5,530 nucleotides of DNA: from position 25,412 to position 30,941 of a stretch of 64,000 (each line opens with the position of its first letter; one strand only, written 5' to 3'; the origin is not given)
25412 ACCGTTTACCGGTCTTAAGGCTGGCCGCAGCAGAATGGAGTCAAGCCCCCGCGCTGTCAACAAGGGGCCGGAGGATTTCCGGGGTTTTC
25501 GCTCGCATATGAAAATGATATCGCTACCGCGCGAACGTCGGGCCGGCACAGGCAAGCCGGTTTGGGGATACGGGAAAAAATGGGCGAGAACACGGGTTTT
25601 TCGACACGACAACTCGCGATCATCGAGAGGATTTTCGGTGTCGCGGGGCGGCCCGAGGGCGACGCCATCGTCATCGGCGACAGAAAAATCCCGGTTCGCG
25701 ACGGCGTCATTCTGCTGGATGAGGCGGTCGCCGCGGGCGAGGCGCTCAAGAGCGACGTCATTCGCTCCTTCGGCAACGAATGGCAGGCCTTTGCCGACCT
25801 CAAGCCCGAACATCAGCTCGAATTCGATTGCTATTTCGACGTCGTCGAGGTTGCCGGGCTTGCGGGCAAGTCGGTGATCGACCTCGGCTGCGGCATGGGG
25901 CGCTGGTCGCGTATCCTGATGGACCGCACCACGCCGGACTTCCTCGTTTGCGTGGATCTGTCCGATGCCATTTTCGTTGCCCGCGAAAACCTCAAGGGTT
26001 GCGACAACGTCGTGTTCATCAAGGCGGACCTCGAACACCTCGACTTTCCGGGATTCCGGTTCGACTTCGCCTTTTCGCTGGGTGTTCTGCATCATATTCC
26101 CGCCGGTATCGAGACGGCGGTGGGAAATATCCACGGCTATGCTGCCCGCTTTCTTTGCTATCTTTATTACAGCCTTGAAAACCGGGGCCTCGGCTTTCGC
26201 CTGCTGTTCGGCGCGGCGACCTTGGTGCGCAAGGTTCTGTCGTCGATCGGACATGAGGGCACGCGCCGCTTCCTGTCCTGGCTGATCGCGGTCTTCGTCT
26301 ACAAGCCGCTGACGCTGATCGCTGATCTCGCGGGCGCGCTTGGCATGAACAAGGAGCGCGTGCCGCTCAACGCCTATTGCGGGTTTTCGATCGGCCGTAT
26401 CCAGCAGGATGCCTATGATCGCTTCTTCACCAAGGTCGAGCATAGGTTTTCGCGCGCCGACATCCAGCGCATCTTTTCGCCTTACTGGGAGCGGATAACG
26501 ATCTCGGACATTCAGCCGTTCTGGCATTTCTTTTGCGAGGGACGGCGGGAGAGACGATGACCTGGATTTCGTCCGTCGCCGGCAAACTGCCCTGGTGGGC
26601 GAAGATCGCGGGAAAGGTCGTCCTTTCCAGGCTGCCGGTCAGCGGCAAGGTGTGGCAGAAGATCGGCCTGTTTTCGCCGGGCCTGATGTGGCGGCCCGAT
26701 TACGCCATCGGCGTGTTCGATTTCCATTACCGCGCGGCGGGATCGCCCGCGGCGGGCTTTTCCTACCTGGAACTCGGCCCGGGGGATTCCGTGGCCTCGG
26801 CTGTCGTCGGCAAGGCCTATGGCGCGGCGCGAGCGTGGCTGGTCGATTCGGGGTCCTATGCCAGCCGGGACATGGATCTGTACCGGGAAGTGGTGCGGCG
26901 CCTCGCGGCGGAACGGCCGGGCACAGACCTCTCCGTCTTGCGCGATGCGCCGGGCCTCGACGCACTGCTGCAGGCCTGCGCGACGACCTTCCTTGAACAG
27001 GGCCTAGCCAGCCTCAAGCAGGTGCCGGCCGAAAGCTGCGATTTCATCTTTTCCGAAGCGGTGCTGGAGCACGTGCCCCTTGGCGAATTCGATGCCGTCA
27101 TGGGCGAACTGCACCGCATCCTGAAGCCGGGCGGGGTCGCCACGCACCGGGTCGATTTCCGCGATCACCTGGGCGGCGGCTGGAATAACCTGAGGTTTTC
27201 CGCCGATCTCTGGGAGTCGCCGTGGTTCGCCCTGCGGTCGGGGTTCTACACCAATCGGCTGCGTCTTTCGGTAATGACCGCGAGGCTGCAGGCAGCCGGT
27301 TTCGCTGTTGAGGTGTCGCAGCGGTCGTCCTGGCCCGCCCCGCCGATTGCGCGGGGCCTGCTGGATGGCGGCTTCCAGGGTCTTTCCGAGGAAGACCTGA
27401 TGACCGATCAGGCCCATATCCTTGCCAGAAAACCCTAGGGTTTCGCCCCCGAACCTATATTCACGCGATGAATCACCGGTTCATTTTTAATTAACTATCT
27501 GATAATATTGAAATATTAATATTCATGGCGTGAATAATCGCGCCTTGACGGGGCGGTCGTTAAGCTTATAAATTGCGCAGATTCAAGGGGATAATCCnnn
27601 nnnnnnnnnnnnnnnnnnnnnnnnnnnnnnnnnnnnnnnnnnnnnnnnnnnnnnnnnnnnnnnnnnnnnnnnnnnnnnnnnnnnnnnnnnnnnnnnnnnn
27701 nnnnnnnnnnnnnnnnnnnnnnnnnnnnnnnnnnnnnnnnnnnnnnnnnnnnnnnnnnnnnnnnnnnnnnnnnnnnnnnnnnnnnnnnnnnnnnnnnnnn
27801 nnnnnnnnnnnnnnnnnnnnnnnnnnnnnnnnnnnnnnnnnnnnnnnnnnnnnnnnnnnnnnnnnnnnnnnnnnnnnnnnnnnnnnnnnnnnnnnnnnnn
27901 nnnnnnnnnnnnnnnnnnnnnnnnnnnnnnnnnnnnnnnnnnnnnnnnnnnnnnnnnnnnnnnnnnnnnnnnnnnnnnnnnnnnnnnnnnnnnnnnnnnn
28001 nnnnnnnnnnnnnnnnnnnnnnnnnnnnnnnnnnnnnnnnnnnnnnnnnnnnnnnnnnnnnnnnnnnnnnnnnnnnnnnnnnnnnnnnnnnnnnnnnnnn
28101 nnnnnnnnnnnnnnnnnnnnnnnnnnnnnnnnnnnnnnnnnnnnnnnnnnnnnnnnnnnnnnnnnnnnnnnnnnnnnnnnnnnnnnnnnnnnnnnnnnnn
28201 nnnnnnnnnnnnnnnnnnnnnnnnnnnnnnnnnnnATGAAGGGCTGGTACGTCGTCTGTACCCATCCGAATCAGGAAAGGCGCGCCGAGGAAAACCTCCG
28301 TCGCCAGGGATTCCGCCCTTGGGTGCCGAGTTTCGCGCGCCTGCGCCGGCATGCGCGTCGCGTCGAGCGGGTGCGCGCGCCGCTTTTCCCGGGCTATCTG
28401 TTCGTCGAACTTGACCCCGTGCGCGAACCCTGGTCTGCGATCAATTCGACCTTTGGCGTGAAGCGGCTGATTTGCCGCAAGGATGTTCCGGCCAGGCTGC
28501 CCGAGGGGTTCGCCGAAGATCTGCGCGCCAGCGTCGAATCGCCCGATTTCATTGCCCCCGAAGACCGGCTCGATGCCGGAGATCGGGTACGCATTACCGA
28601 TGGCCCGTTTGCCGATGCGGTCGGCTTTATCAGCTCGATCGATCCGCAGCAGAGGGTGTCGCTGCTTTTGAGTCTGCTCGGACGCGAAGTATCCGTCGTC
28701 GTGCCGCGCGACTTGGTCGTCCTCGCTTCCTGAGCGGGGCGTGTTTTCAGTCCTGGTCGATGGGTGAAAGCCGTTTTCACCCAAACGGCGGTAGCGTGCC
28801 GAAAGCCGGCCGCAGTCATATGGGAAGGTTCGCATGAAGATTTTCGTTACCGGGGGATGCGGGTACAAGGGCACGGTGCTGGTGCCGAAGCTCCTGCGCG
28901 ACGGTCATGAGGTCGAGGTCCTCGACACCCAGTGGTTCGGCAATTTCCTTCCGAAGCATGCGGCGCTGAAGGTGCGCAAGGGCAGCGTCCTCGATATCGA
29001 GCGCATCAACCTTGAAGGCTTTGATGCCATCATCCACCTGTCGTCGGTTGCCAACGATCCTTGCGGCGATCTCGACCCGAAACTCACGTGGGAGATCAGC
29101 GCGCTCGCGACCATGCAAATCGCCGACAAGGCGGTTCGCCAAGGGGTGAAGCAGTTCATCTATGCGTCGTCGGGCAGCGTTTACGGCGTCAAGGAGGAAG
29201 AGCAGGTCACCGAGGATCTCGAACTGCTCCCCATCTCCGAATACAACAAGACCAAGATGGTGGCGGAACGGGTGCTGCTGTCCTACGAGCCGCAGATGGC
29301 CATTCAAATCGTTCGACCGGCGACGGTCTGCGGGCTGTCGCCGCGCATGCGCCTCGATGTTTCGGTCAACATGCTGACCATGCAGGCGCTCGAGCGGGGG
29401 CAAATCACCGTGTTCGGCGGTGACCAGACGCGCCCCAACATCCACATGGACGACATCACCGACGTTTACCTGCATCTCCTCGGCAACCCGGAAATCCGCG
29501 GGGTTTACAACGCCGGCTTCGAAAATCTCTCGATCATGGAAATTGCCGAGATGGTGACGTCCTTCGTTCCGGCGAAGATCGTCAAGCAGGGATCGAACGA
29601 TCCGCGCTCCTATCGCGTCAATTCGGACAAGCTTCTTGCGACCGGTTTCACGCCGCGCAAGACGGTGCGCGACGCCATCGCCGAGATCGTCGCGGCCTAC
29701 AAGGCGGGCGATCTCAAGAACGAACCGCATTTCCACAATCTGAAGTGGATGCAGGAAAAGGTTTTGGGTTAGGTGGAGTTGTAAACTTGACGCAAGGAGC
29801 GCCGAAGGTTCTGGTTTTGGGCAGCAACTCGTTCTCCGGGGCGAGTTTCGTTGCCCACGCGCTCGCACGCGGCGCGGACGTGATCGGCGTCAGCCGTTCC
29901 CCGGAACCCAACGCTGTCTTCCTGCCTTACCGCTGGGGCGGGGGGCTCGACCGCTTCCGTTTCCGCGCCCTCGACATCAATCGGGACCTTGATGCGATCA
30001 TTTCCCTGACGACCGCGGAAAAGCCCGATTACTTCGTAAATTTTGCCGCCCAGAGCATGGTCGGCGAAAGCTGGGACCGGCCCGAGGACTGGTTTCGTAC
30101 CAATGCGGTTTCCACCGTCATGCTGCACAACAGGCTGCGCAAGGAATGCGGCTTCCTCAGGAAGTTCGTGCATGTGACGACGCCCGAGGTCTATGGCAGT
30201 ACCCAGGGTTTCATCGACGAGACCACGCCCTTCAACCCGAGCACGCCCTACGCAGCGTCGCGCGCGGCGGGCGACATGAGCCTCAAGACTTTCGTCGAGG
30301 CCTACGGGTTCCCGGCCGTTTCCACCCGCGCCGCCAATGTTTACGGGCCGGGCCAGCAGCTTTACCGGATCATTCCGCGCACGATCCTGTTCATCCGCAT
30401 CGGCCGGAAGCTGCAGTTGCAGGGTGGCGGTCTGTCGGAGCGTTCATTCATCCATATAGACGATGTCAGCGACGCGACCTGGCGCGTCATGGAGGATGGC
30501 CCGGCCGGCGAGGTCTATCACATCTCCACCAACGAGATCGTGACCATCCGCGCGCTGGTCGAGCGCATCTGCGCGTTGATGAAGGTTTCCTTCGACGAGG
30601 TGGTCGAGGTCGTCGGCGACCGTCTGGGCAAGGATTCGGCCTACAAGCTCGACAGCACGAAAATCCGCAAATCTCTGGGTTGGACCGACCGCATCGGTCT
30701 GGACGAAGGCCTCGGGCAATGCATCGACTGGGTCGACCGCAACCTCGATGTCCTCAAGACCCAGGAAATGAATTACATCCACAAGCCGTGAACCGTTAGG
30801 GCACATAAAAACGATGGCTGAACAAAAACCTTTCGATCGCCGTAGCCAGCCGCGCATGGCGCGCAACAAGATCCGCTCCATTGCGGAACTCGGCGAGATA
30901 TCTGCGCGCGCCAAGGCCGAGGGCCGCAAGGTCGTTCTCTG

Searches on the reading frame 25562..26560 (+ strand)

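Call 7: search_protein_families(library=pfam, proteins=[window:25562-26560:+], max_evalue=0.01)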
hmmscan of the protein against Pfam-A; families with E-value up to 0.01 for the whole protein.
window:25562-26560:+ (332 aa): 9 families
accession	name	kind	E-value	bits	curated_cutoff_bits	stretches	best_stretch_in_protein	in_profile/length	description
PF13649.12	Methyltransf_25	-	3.5e-13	50.5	27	1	105-191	1-90/97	Methyltransferase domain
PF08241.18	Methyltransf_11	-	6.9e-11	43.1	21.2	1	107-190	2-83/95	Methyltransferase domain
PF13847.12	Methyltransf_31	-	9.6e-10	38.7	27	1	102-181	4-89/145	Methyltransferase domain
PF08242.18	Methyltransf_12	-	3e-09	37.9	30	1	106-192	1-90/98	Methyltransferase domain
PF13489.12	Methyltransf_23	-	4.3e-07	30.3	27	1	100-181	21-96/164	Methyltransferase domain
PF01728.25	FtsJ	-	4.2e-05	24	24.1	1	101-161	21-79/181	FtsJ-like methyltransferase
PF08003.17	Methyltransf_9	-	0.0001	21.9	23.8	1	97-185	111-201/315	Protein of unknown function (DUF1698)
PF20375.3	DUF6670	-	0.0021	17.7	27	0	235-279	91-135/294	Family of unknown function (DUF6670)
PF05175.20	MTS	-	0.0053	16.9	23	1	102-146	32-77/170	Methyltransferase small domain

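Call 8: search_protein_families(library=ncbifam, proteins=[window:25562-26560:+], max_evalue=0.01)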
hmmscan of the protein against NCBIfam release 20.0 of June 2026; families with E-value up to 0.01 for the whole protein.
window:25562-26560:+ (332 aa): 23 families
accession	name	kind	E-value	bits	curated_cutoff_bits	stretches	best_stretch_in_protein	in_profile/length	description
TIGR02072.1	BioC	equivalog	7.1e-08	32.5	184.95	1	103-174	36-105/244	malonyl-ACP O-methyltransferase BioC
NF011650.0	PRK15068.1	equivalog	1.7e-06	27.2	209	1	97-180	118-204/324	tRNA 5-methoxyuridine(34)/uridine 5-oxyacetic acid(34) synthase CmoB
TIGR02021.1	BchM-ChlM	equivalog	2.2e-06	27.2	158.9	1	84-192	37-145/218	magnesium protoporphyrin IX methyltransferase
TIGR04371.1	methyltran_NanM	subfamily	1e-05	25.2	44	1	100-147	148-195/273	putative sugar O-methyltransferase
NF041537.1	ArsM_AhpD_UU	exception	1.1e-05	24.3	510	1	101-181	76-160/345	arsenite methyltransferase/AhpD domain selenoprotein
TIGR00452.1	TIGR00452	equivalog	2e-05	23.6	275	1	97-183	113-201/316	tRNA 5-methoxyuridine(34)/uridine 5-oxyacetic acid(34) synthase CmoB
NF002463.0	PRK01683.1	equivalog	9.1e-05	22.2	297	1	100-180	30-107/258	trans-aconitate 2-methyltransferase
NF047649.1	MTase_UXPK_star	exception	0.00025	20.2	460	1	101-177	77-157/283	methyltransferase/UXPK-star double selenoprotein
NF045825.1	FAmtase_mtf2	equivalog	0.00028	20.2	400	1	87-170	44-127/248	fatty-acid O-methyltransferase Mtf2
TIGR04290.1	meth_Rta_06860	hypoth_equivalog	0.00041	19.9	300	1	99-179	47-128/226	TIGR04290 family methyltransferase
NF041536.1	ArsM_DUF2284_UU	exception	0.00046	18.6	575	1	101-181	76-160/459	arsenite methyltransferase/DUF2284 domain selenoprotein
NF045667.1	MTase_DVU1556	equivalog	0.00057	19.4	155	1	101-172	22-90/213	DVU_1556 family methyltransferase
NF008823.0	PRK11873.1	subfamily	0.00062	19.3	263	1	62-172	38-152/272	arsenite methyltransferase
NF040539.1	AST_met_ArsM_2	exception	0.00066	19.6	240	1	103-183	58-145/262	putative arsinothricin biosynthesis methyltransferase ArsM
NF007610.0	PRK10258.1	equivalog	0.00086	18.7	342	1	103-172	44-109/251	malonyl-ACP O-methyltransferase BioC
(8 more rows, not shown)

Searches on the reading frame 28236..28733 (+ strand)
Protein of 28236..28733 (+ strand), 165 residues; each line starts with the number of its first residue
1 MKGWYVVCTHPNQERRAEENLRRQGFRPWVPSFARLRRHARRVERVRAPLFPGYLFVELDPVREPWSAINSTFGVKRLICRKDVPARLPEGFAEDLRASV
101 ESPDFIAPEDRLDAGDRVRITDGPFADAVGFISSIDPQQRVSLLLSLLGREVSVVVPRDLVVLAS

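Call 7: search_protein_families(library=pfam, proteins=[window:28236-28733:+], max_evalue=0.01)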
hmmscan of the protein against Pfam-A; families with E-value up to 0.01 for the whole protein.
window:28236-28733:+ (165 aa): 2 families
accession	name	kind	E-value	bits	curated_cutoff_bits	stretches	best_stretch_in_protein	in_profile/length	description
PF02357.24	NusG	-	1e-19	71.2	22.2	1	3-92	2-88/93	Transcription termination factor nusG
PF00467.35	KOW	-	9.6e-05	22.5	22.3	1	115-142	2-30/32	KOW motif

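Call 8: search_protein_families(library=ncbifam, proteins=[window:28236-28733:+], max_evalue=0.01)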
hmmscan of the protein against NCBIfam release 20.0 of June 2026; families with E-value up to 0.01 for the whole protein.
window:28236-28733:+ (165 aa): 6 families
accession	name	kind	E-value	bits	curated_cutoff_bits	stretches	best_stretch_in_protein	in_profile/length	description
TIGR01955.1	RfaH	equivalog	1.5e-34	119.3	144.5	1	4-159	1-156/159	transcription/translation regulatory transformer protein RfaH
NF006534.0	PRK09014.1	equivalog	1.1e-23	83.9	124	1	1-156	1-154/162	transcription/translation regulatory transformer protein RfaH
NF033644.1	antiterm_UpxY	subfamily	7.6e-21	74.8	100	1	4-160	1-163/164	UpxY family transcription antiterminator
TIGR00922.1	nusG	equivalog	8.2e-18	64.8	135.7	1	4-154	1-162/172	transcription termination/antitermination protein NusG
NF033641.1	antiterm_LoaP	exception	1.1e-15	58.2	125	1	4-156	1-159/166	antiterminator LoaP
TIGR01956.2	NusG_myco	equivalog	5.6e-08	32.7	150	1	109-157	183-232/239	transcription termination/antitermination protein NusG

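Call 77: find_related_loci(query=A4, collection=metagenome_contigs, flank=3000)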
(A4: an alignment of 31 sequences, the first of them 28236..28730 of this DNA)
Query A4 (165 aa) in metagenome_contigs; peptide patterns used: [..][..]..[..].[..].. (x = any residue, [..] = any of these).
600 stretches matched a pattern (row limit reached: there are more); 583 encode a relative of the query (tblastn E <= 1e-3); the best 80 are kept; 80 distinct loci.
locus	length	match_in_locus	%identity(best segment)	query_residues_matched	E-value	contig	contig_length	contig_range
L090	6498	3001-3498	51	1-165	2e-48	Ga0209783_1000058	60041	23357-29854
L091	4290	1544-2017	49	1-157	1e-44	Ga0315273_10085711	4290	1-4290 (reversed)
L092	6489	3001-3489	45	4-164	1e-42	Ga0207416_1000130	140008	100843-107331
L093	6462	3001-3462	47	4-155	4e-42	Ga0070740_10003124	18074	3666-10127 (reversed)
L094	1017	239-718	44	4-161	2e-43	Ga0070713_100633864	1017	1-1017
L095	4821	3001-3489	45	1-161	2e-41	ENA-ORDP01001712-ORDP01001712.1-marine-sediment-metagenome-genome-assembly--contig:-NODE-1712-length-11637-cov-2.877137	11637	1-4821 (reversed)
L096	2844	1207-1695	44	4-164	2e-41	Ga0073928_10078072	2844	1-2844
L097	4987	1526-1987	44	4-155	8e-40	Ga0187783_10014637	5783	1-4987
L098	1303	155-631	43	4-162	6e-41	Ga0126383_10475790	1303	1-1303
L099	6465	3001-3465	50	4-156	6e-40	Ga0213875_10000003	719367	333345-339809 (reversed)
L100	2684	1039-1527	42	4-164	1e-39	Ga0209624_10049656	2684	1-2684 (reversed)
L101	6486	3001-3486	46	4-164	2e-39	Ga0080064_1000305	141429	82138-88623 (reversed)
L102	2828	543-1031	43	4-164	1e-39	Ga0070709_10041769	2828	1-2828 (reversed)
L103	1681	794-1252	47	4-156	1e-39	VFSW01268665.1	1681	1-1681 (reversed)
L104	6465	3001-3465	43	4-156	4e-39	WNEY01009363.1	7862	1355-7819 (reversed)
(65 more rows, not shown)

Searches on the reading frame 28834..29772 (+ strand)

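Call 7: search_protein_families(library=pfam, proteins=[window:28834-29772:+], max_evalue=0.01)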
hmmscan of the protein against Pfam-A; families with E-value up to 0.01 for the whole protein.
window:28834-29772:+ (312 aa): 7 families
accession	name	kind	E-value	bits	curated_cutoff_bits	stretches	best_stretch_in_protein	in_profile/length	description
PF01370.27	Epimerase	-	9e-32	110.8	20.9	1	3-228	1-240/240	NAD dependent epimerase/dehydratase family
PF16363.11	GDP_Man_Dehyd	-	9.3e-18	65.2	27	1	4-259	1-280/332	GDP-mannose 4,6 dehydratase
PF04321.23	RmlD_sub_bind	-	8.8e-14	51.7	27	1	1-247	1-233/287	RmlD substrate binding domain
PF01073.25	3Beta_HSD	-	1.2e-13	51.1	22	1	5-153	2-162/280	3-beta hydroxysteroid dehydrogenase/isomerase family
PF07993.18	NAD_binding_4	-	3.7e-08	33.3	20.1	1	93-173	116-215/258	Male sterility protein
PF13460.12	NAD_binding_10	-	1.7e-07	31.7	27.2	1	7-163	1-144/184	NAD(P)H-binding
PF05368.20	NmrA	-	0.0029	17.7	27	0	2-115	4-109/298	NmrA-like family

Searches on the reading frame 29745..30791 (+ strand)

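Call 7: search_protein_families(library=pfam, proteins=[window:29745-30791:+], max_evalue=0.01)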
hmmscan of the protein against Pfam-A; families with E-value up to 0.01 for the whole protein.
window:29745-30791:+ (348 aa): 3 families
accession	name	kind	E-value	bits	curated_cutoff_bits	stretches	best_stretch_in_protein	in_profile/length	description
PF16363.11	GDP_Man_Dehyd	-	9.8e-46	157.2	27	1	23-323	1-329/332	GDP-mannose 4,6 dehydratase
PF01370.27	Epimerase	-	3.9e-45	154.6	20.9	1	22-260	1-239/240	NAD dependent epimerase/dehydratase family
PF04321.23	RmlD_sub_bind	-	2.1e-07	30.8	27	1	21-204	2-156/287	RmlD substrate binding domain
